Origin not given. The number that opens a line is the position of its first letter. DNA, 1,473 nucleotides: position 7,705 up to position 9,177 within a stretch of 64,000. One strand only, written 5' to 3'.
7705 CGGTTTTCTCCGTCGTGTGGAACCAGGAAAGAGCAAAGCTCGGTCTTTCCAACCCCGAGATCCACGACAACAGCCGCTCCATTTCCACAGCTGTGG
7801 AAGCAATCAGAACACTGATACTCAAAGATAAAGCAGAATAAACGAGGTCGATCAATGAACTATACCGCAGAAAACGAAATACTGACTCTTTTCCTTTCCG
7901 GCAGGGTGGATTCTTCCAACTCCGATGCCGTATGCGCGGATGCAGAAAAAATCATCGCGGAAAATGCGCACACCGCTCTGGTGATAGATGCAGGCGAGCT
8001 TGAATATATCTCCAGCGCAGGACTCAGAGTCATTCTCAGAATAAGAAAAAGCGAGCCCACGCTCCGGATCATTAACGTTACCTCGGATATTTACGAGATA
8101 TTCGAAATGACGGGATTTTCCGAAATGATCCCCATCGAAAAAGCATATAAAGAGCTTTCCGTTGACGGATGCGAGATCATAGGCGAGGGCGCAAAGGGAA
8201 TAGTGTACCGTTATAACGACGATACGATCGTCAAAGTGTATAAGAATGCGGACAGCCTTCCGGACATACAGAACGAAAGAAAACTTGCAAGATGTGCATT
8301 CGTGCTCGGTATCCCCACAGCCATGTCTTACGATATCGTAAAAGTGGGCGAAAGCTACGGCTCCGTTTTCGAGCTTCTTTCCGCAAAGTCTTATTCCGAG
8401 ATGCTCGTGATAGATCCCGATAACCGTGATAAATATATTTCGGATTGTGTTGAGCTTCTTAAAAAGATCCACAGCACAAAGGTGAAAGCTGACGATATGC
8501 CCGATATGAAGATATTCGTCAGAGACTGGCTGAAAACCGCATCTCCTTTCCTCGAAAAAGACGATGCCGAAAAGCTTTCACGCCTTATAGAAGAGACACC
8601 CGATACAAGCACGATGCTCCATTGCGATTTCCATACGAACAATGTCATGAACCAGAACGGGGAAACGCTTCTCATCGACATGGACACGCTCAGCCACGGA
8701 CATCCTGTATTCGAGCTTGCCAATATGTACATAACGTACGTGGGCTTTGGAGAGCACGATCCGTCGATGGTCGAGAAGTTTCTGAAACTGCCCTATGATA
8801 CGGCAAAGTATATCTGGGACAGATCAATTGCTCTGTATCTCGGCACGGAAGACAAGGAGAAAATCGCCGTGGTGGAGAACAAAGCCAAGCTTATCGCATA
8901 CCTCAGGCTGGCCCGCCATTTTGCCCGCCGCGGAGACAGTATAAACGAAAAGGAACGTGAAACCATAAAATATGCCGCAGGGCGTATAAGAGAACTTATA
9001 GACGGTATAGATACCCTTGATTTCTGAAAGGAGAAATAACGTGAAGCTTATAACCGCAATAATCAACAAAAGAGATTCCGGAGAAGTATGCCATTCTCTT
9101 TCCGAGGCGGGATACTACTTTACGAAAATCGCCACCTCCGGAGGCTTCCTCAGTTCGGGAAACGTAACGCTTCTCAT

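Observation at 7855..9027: STAS domain fused to an aminoglycoside/choline-kinase-fold phosphotransferase; its STAS motif is identical to the free-standing STAS but differently encoded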

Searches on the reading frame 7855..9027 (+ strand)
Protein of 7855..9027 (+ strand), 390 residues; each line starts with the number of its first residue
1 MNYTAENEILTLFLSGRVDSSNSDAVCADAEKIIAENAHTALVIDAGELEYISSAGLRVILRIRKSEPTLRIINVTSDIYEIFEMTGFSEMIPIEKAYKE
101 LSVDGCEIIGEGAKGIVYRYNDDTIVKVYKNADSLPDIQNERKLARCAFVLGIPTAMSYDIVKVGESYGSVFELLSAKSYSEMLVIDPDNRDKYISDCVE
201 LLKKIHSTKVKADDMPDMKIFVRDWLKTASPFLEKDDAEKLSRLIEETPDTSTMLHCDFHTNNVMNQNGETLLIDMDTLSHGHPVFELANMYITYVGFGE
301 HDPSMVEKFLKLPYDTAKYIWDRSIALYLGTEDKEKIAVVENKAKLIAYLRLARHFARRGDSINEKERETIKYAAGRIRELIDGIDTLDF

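Call 3: search_protein_families(library=pfam, proteins=[window:7855-9027:+], max_evalue=0.01)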
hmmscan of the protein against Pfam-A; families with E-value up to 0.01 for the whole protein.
window:7855-9027:+ (390 aa): 5 families
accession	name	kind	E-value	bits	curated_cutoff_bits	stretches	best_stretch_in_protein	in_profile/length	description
PF01636.29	APH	-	2.3e-17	64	23.2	1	108-309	4-225/239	Phosphotransferase enzyme family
PF01740.26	STAS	-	3.9e-12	46.3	22.6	1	5-99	6-104/106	STAS domain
PF13466.11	STAS_2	-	6.2e-07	30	29.2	1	14-88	3-79/80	STAS domain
PF01633.27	Choline_kinase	-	0.00031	20.6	29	1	195-301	114-215/300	Choline/ethanolamine kinase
PF02958.26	EcKL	-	0.0025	17.6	22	1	232-291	194-260/294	Ecdysteroid kinase-like family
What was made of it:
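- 8146..9027 (+): APH-fold kinase domain (residues 98-390). Key features:
- Gly-rich loop GEGAKG, residues 110-115
- Lys127 (8233-8235)
- Glu141 (8275-8277)
- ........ (8620-8643; Asp258, Asn263)
- IDMD (8674-8685; Asp275)
- helical C-lobe. Pfam APH (call 3).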

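Call 4: search_protein_families(library=ncbifam, proteins=[window:7855-9027:+], max_evalue=0.01)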
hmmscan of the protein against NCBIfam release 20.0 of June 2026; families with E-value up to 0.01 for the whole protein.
window:7855-9027:+ (390 aa): 9 families
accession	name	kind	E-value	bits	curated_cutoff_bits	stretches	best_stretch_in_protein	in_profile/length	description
TIGR02172.1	Fb_sc_TIGR02172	paralog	7.7e-33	114.2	228.2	1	106-322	6-220/226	TIGR02172 family protein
TIGR00377.1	ant_ant_sig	superfamily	5.1e-13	48.9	53.45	1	4-98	8-106/108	anti-sigma factor antagonist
TIGR02886.1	spore_II_AA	equivalog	1e-09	38.4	114.75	1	2-97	2-101/106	anti-sigma F factor antagonist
TIGR02906.1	spore_CotS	subfamily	1.3e-05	24.3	172.7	1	223-311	159-248/314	CotS family spore coat protein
NF053880.1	SprCtKinCotIBac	equivalog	0.00033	19.8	550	1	202-297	149-251/328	spore coat kinase CotI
NF000076.3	APH_2pp_Ie_IVa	exception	0.0014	18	600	0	94-144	13-63/301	APH(2'')-Ie/IVa family aminoglycoside O-phosphotransferase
NF012171.0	APH_6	equivalog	0.0014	18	325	1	226-293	131-197/270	APH(6)-I family aminoglycoside O-phosphotransferase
NF000107.2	APH_4_Ia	exception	0.0034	16.6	725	1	241-293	181-234/341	aminoglycoside O-phosphotransferase APH(4)-Ia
TIGR02721.1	ycfN_thiK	equivalog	0.0068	15.6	299.45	0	240-294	134-188/256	thiamine kinase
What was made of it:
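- On TIGR02172 family (Fibrobacter paralogous APH-like proteins): 114.2 bits against a cut-off of 228.2 (call 4).
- Checked: Best NCBIfam match is TIGR02172 at 114 bits, below its 228-bit cut-off (call 4).
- All resistance-family matches are far below their cut-offs (15.6-24.3 bits against cut-offs of 172.7-725, call 4).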

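Call 6: find_homologous_proteins(query=window:7855-9024:+, max_evalue=0.001)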
Query window:7855-9024:+ (390 aa): 7145 proteins with E <= 0.001 among 8000 candidates; the best 120 are listed.
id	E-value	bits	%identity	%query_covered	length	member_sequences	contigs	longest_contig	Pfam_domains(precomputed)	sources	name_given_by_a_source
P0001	4.8e-256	866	100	100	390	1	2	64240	PF01740.27,PF01636.30,PF13466.13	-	-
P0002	7.8e-193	659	73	100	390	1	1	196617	PF01740.27,PF01636.30,PF13466.13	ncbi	-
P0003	2.3e-164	565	64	100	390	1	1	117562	PF01740.27,PF01636.30,PF13466.13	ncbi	-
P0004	3.3e-163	561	63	100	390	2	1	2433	PF01740.27,PF01633.27,PF01636.30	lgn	-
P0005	1.2e-162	559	64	99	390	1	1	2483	PF01740.27,PF01636.30,PF13466.13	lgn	-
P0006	2.4e-161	555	63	100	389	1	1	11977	PF01740.27,PF01636.30,PF13466.13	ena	-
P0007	1.4e-160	552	62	100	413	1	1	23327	PF01740.27,PF01636.30,PF13466.13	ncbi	-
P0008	3.7e-160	551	61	100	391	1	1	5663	PF01740.27,PF01633.27,PF01636.30,PF13466.13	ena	-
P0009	5.0e-160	551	63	99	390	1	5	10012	PF01740.27,PF01636.30,PF13466.13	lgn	-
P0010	5.8e-159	547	63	100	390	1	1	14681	PF01740.27,PF01636.30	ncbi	-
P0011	6.7e-158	544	61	100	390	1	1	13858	PF01740.27,PF01636.30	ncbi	-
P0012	1.8e-157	542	60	100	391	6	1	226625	PF01740.27,PF01633.27,PF01636.30,PF13466.13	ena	-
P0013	1.9e-157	542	61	100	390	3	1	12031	PF01740.27,PF01636.30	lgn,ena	-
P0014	2.0e-157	542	61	100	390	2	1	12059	PF01740.27,PF01636.30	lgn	-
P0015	2.3e-157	542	62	100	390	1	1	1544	PF01740.27,PF01636.30,PF13466.13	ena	-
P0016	2.3e-156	539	60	100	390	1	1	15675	PF01740.27,PF01636.30,PF13466.13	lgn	-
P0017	2.7e-156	538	62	100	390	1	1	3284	PF01740.27,PF01633.27,PF01636.30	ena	-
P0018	3.1e-156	538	61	100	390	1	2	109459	PF01740.27,PF01636.30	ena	-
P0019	6.6e-156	537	62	100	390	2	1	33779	PF01740.27,PF01636.30,PF13466.13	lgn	-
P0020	7.6e-156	537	61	100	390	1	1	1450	PF01740.27,PF01633.27,PF01636.30,PF13466.13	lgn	-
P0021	4.2e-155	534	61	100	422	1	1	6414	PF01740.27,PF01636.30,PF13466.13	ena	-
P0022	4.3e-155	534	62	100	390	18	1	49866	PF01740.27,PF01636.30,PF13466.13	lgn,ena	-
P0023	5.1e-155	534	61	100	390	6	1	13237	PF01740.27,PF01633.27,PF01636.30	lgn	-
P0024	5.4e-155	534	61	100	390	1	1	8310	PF01740.27,PF01636.30,PF13466.13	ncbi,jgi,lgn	-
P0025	6.3e-155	534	60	100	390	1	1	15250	PF01740.27,PF01636.30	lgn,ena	-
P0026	7.3e-155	534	61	100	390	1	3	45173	PF01740.27,PF01633.27,PF01636.30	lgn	-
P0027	1.7e-154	532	60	100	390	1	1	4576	PF01740.27,PF01633.27,PF01636.30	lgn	-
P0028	1.8e-154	532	60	100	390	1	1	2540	PF01740.27,PF01633.27,PF01636.30,PF13466.13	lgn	-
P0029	2.9e-154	532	61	100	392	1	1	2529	PF01740.27,PF01633.27,PF01636.30,PF13466.13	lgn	-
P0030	3.7e-154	531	61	100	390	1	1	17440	PF01740.27,PF01636.30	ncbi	-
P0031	3.7e-154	531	60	100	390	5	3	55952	PF01740.27,PF01636.30,PF13466.13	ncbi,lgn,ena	-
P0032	4.0e-154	531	59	100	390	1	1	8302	PF01740.27,PF01633.27,PF01636.30,PF13466.13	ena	-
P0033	4.8e-154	531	61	100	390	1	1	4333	PF01740.27,PF01636.30,PF13466.13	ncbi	-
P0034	5.1e-154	531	61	100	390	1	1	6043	PF01740.27,PF01636.30,PF13466.13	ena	-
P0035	5.1e-154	531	61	100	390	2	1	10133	PF01740.27,PF01633.27,PF01636.30,PF13466.13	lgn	-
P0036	5.7e-154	531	61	99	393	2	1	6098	PF01740.27,PF01636.30,PF13466.13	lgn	-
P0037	6.3e-154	531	60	100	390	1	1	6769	PF01740.27,PF01633.27,PF01636.30,PF13466.13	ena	-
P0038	8.2e-154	530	60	100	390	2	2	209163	PF01740.27,PF01636.30,PF13466.13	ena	-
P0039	9.0e-154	530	58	100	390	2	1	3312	PF01740.27,PF01636.30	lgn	-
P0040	1.2e-153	530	62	100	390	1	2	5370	PF01740.27,PF01636.30,PF13466.13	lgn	-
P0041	1.4e-153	529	59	100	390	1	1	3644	PF01740.27,PF01636.30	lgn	-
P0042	1.7e-153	529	60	100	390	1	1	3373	PF01740.27,PF01636.30,PF13466.13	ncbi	-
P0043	3.6e-153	528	59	100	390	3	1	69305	PF01740.27,PF01633.27,PF01636.30,PF13466.13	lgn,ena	-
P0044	6.9e-153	527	60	99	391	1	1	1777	PF01740.27,PF01636.30,PF13466.13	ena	-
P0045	1.1e-152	526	61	100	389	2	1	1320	PF01740.27,PF01636.30,PF13466.13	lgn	-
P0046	3.4e-152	525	61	98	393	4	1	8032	PF01740.27,PF01636.30,PF13466.13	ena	-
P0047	3.4e-152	525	59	100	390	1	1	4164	PF01740.27,PF01633.27,PF01636.30,PF13466.13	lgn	-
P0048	3.8e-152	525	59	100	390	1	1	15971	PF01740.27,PF01636.30,PF13466.13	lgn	-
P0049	6.3e-152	524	60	99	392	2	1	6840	PF01740.27,PF01636.30,PF13466.13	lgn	-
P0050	1.2e-151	523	60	100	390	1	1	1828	PF01740.27,PF01636.30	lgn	-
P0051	1.9e-151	522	60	100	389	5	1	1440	PF01740.27,PF01636.30,PF13466.13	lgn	-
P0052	2.4e-151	522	59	100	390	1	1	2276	PF01740.27,PF01633.27,PF01636.30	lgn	-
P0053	3.9e-151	521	61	100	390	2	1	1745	PF01740.27,PF01636.30,PF13466.13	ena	-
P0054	4.6e-151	521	60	100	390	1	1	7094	PF01740.27,PF01636.30,PF13466.13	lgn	-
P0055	4.9e-151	521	60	100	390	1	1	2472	PF01740.27,PF01636.30,PF13466.13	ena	-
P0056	5.0e-151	521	61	100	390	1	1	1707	PF01740.27,PF01636.30,PF13466.13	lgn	-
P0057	5.4e-151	521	59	100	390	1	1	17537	PF01740.27,PF01636.30,PF13466.13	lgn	-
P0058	7.9e-151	520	59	100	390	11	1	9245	PF01740.27,PF01633.27,PF01636.30,PF13466.13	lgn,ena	-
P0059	9.3e-151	520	58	100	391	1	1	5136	PF01740.27,PF01636.30,PF13466.13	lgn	-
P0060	1.0e-150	520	60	100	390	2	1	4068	PF01740.27,PF01633.27,PF01636.30,PF13466.13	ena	-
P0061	1.2e-150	520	59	100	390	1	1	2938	PF01740.27,PF01633.27,PF01636.30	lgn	-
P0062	1.3e-150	520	58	100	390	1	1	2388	PF01740.27,PF01633.27,PF01636.30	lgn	-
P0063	2.3e-150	519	61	100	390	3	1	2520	PF01740.27,PF01636.30,PF13466.13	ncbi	-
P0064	6.7e-150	517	60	100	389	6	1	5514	PF01740.27,PF01636.30,PF13466.13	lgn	-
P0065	8.7e-150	517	58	100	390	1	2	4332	PF01740.27,PF01633.27,PF01636.30,PF13466.13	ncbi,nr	ncbi:MAG: anti-sigma factor antagonist [Clostridia bacterium]|nr:anti-sigma factor antagonist [Clost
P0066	9.0e-150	517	59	100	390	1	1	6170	PF01740.27,PF01636.30,PF13466.13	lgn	-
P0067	9.8e-150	517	59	100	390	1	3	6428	PF01740.27,PF01636.30,PF13466.13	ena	-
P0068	1.6e-149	516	59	100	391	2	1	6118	PF01740.27,PF01636.30,PF13466.13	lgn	-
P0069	3.2e-149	515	59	100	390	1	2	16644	PF01740.27,PF01636.30,PF13466.13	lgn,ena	-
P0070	3.7e-149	515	57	100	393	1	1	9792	PF01740.27,PF01636.30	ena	-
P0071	9.4e-149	513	59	100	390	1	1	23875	PF01740.27,PF01636.30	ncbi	-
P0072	2.4e-148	512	60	99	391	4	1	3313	PF01740.27,PF01636.30,PF13466.13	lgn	-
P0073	3.6e-148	512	59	95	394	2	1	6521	PF01740.27,PF01636.30,PF13466.13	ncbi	-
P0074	7.1e-148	511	58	100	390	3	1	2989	PF01740.27,PF01636.30,PF13466.13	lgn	-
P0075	7.1e-148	511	57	100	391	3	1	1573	PF01740.27,PF01636.30,PF13466.13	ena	-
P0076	7.9e-148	510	57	100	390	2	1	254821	PF01740.27,PF01636.30,PF13466.13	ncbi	-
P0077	9.5e-148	510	57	100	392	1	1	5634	PF01740.27,PF01636.30,PF13466.13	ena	-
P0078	2.4e-147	509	58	99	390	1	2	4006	PF01740.27,PF01636.30,PF13466.13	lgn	-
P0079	4.6e-147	508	59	98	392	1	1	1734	PF01740.27,PF01636.30,PF13466.13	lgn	-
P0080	5.1e-147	508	58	99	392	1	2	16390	PF01740.27,PF01636.30,PF13466.13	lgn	-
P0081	5.4e-147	508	57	100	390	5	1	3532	PF01740.27,PF01636.30,PF13466.13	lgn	-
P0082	6.6e-147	507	58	98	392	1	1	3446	PF01740.27,PF01636.30,PF13466.13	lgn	-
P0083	7.9e-147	507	60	100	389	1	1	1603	PF01740.27,PF01636.30,PF13466.13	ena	-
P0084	1.0e-146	507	58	100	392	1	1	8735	PF01740.27,PF01636.30,PF13466.13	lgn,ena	-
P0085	1.2e-146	507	58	100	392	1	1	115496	PF01740.27,PF01636.30,PF13466.13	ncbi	-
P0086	1.2e-146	506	57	100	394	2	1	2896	PF01740.27,PF01636.30,PF13466.13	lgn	-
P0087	1.6e-146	506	61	100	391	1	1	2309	PF01740.27,PF01633.27,PF01636.30,PF13466.13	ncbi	-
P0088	1.8e-146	506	58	100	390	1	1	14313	PF01740.27,PF01636.30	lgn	-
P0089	2.5e-146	505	58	100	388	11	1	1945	PF01740.27,PF01636.30,PF13466.13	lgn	-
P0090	4.3e-146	505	58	100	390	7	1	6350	PF01740.27,PF01636.30,PF13466.13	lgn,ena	-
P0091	2.7e-145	502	58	100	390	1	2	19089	PF01740.27,PF01636.30,PF13466.13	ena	-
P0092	2.9e-145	502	58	100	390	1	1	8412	PF01740.27,PF01633.27,PF01636.30,PF13466.13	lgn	-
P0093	3.1e-145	502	57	100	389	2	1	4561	PF01740.27,PF01636.30,PF13466.13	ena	-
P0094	5.0e-145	501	57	100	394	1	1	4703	PF01740.27,PF01636.30,PF13466.13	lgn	-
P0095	9.5e-145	500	59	99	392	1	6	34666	PF01740.27,PF01633.27,PF01636.30,PF13466.13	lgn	-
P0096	1.4e-144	500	57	100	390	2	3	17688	PF01740.27,PF01633.27,PF01636.30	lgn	-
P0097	2.6e-144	499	56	100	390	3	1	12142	PF01740.27,PF01633.27,PF01636.30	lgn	-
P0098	3.4e-144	498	58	99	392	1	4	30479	PF01740.27,PF01633.27,PF01636.30,PF13466.13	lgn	-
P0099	3.4e-144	498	58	99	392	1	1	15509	PF01740.27,PF01633.27,PF01636.30,PF13466.13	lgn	-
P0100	3.5e-144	498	58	99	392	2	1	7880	PF01740.27,PF01633.27,PF01636.30,PF13466.13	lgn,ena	-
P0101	1.3e-143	497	57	99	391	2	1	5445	PF01740.27,PF01636.30,PF13466.13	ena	-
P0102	3.2e-143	495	58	100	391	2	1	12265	PF01740.27,PF01636.30,PF13466.13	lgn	-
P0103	8.8e-143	494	57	100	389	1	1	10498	PF01740.27,PF01636.30,PF13466.13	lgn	-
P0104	1.1e-142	494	57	98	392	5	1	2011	PF01740.27,PF01636.30,PF13466.13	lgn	-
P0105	1.1e-142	493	56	100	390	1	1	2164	PF01740.27,PF01636.30,PF13466.13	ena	-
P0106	2.0e-142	493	56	99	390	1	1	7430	PF01740.27,PF01636.30,PF13466.13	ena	-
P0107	2.2e-142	492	58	99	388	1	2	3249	PF01740.27,PF01636.30,PF13466.13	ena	-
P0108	3.7e-142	492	56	100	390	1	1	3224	PF01740.27,PF01636.30,PF13466.13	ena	-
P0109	4.4e-142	492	58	100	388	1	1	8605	PF01740.27,PF01636.30,PF13466.13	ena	-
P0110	5.4e-142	491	59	98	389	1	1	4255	PF01740.27,PF01633.27,PF01636.30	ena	-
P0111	1.0e-141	490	57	100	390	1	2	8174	PF01740.27,PF01636.30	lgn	-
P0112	1.2e-141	490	55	100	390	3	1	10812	PF01740.27,PF01636.30,PF13466.13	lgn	-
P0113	1.3e-141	490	57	98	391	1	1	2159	PF01740.27,PF01636.30,PF13466.13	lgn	-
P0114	1.7e-141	490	55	100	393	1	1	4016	PF01740.27,PF01636.30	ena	-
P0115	2.5e-141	489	57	99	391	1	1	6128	PF01740.27,PF01636.30,PF13466.13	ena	-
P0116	2.8e-141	489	56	100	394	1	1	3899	PF01740.27,PF01636.30,PF13466.13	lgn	-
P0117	2.9e-141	489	57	100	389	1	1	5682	PF01740.27,PF01636.30,PF13466.13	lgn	-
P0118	4.0e-141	488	58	99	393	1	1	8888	PF01740.27,PF01636.30,PF13466.13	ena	-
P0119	7.5e-141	487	56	100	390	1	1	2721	PF01740.27,PF01636.30,PF13466.13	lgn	-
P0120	7.8e-141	487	56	100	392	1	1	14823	PF01740.27,PF01633.27,PF01636.30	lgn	-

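Call 7: search_solved_structures(query=window:7855-9024:+, max_evalue=1, show_alignments=3)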
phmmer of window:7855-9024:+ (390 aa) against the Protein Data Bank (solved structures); distinct sequences matched with E-value up to 1: 34.
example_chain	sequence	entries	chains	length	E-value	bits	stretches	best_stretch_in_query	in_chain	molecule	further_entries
4hyl_A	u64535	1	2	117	1.6e-05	27.3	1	9-91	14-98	Stage II sporulation protein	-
3w0m_A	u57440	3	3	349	0.00017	24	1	240-293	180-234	Hygromycin-B 4-O-kinase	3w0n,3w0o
1th8_B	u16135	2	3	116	0.0015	20.8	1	6-96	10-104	Anti-sigma F factor antagonist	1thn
3w0r_A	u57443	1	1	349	0.0022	20.3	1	240-293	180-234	Hygromycin-B 4-O-kinase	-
3w0q_A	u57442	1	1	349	0.0022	20.3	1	240-293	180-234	Hygromycin-B 4-O-kinase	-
3w0p_A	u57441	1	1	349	0.0022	20.3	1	240-293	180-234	Hygromycin-B 4-O-kinase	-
1tid_B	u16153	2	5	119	0.0043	19.3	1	6-96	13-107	Anti-sigma F factor antagonist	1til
3tyk_A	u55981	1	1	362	0.0054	19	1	240-293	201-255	Hygromycin-B 4-O-kinase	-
3w0s_A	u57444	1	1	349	0.0057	18.9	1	240-293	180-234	Hygromycin-B 4-O-kinase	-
7ch8_K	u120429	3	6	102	0.013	17.7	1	12-95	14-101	STAS domain-containing protein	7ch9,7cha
8ih8_A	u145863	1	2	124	0.039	16.2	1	6-62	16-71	Anti-sigma-F factor antagonist RsfB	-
4xpx_A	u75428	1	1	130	0.047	15.9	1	176-235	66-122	Bacteriohemerythrin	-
4xpw_A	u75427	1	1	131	0.16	14.1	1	176-235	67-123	Bacteriohemerythrin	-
6cd7_A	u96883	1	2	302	0.19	13.9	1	93-146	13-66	APH(2'')-Id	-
3n4t_A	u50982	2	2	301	0.19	13.9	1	93-146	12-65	APH(2'')-Id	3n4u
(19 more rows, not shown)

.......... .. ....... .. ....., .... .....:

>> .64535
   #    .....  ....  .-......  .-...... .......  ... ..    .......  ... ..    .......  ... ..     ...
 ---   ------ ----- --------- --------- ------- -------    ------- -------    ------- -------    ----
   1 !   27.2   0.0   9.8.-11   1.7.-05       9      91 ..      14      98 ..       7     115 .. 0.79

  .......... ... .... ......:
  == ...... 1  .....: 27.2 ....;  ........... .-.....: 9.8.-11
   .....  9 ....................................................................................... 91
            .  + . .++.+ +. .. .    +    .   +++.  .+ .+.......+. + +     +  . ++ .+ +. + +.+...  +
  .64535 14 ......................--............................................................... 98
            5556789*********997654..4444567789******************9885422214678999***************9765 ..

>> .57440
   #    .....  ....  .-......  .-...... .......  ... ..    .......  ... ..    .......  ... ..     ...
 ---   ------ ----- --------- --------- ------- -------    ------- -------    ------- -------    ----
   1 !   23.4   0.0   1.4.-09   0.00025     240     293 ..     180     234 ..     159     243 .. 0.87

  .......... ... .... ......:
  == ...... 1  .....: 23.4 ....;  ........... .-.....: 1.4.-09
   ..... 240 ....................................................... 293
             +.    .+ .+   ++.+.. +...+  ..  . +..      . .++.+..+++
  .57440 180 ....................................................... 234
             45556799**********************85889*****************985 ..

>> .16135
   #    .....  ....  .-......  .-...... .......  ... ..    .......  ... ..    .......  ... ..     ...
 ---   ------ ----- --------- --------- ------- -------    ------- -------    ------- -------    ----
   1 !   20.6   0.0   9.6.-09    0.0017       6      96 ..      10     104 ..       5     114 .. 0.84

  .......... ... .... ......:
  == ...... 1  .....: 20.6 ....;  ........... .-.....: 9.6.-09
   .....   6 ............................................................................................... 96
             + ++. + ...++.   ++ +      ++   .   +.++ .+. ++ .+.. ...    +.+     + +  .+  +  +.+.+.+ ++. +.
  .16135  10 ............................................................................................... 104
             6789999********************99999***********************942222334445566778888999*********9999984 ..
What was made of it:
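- On STAS / anti-sigma-factor antagonist superfamily (SpoIIAA, RsbV): PDB sequence hits are 4hyl and 1th8 SpoIIAA (call 7). Ser54 aligns with the DSS motif of SpoIIAA (call 7).
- Closest known: Canonical partner switches: SpoIIAA/SpoIIAB/SpoIIE-sigmaF and RsbV/RsbW/RsbU-sigmaB. Same: The serine sits at the same position: ISSAGL aligns with MDSSGL of SpoIIAA (call 7).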

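Call 10: find_related_loci(query=A1, collection=genome_contigs, flank=6000)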
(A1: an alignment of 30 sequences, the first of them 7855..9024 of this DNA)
Query A1 (390 aa) in genome_contigs; peptide patterns used: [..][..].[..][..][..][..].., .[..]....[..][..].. (x = any residue, [..] = any of these).
600 stretches matched a pattern (row limit reached: there are more); 589 encode a relative of the query (tblastn E <= 1e-3); the best 80 are kept; 80 distinct loci.
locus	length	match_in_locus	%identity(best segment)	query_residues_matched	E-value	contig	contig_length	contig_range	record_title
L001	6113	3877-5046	61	1-390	1e-163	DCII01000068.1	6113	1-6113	MAG TPA_asm: Ruminococcaceae bacterium UBA1730 UBA1730_contig_126990, whole genome shotgun sequence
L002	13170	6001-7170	60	1-390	6e-162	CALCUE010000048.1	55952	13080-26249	MAG TPA_asm: uncultured Clostridia bacterium isolate SRR6425796_bin.6_CONCOCT_v1.1_MAG genome assembly, contig: ERZ17675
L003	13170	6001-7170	61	1-390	4e-158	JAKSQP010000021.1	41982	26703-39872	MAG: Clostridia bacterium isolate Horse_feces232 MAG232_21, whole genome shotgun sequence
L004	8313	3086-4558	58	1-390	4e-155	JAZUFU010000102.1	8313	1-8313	MAG: Acutalibacteraceae bacterium isolate T1900045292_TH20190062.MAGScoT_cleanbin_000001 SGB_6039_k141_1875462, whole ge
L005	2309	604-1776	61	1-390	6e-166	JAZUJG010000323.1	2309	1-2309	MAG: Acutalibacteraceae bacterium isolate T1900045256_TH20190026.MAGScoT_cleanbin_000013 SGB_5795_k141_1722795, whole ge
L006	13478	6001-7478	57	1-390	7e-155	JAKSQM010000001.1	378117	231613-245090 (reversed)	MAG: Clostridia bacterium isolate Horse_feces229 MAG229_1, whole genome shotgun sequence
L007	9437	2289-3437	57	4-390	6e-148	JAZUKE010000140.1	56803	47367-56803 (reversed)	MAG: Eubacteriales bacterium isolate T1900045249_TH20190019.MAGScoT_cleanbin_000037 SGB_5733_k141_891194, whole genome s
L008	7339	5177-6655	57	1-390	4e-146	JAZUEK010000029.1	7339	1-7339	MAG: Acutalibacteraceae bacterium isolate T1900045299_TH20190069.MAGScoT_cleanbin_000030 SGB_6133_k141_266720, whole gen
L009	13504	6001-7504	56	1-390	1e-145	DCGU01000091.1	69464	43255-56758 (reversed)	MAG TPA_asm: Clostridiales bacterium UBA1770 UBA1770_contig_59616, whole genome shotgun sequence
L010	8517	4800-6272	57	1-390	3e-145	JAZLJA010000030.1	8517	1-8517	MAG: Oscillospiraceae bacterium isolate T1900044969_TA20190031.MAGScoT_cleanbin_000004 SGB_4023_k141_327348, whole genom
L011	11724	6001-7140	55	10-390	7e-145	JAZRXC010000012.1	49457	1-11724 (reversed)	MAG: Lachnospiraceae bacterium isolate T1900044951_TA20190004.MAGScoT_cleanbin_000025 SGB_3663_k141_1843334, whole genom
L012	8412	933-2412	57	1-390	1e-144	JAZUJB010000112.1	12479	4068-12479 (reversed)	MAG: Oscillospiraceae bacterium isolate T1900045260_TH20190030.MAGScoT_cleanbin_000031 SGB_5816_k141_1364906, whole geno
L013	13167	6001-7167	55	1-389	6e-143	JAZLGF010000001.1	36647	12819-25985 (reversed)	MAG: Lachnospiraceae bacterium isolate T1900044999_TA20190061.MAGScoT_cleanbin_000004 SGB_4273_k141_469002, whole genome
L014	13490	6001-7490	53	1-390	1e-141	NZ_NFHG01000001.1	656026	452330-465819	Flavonifractor sp. An82 An82_contig_1, whole genome shotgun sequence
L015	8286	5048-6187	56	10-390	2e-140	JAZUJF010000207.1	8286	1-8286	MAG: Candidatus Limivicinus sp. isolate T1900045257_TH20190027.MAGScoT_cleanbin_000032 SGB_5799_k141_950115, whole genom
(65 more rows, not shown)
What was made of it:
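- It is present in at least 589 species (call 10).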
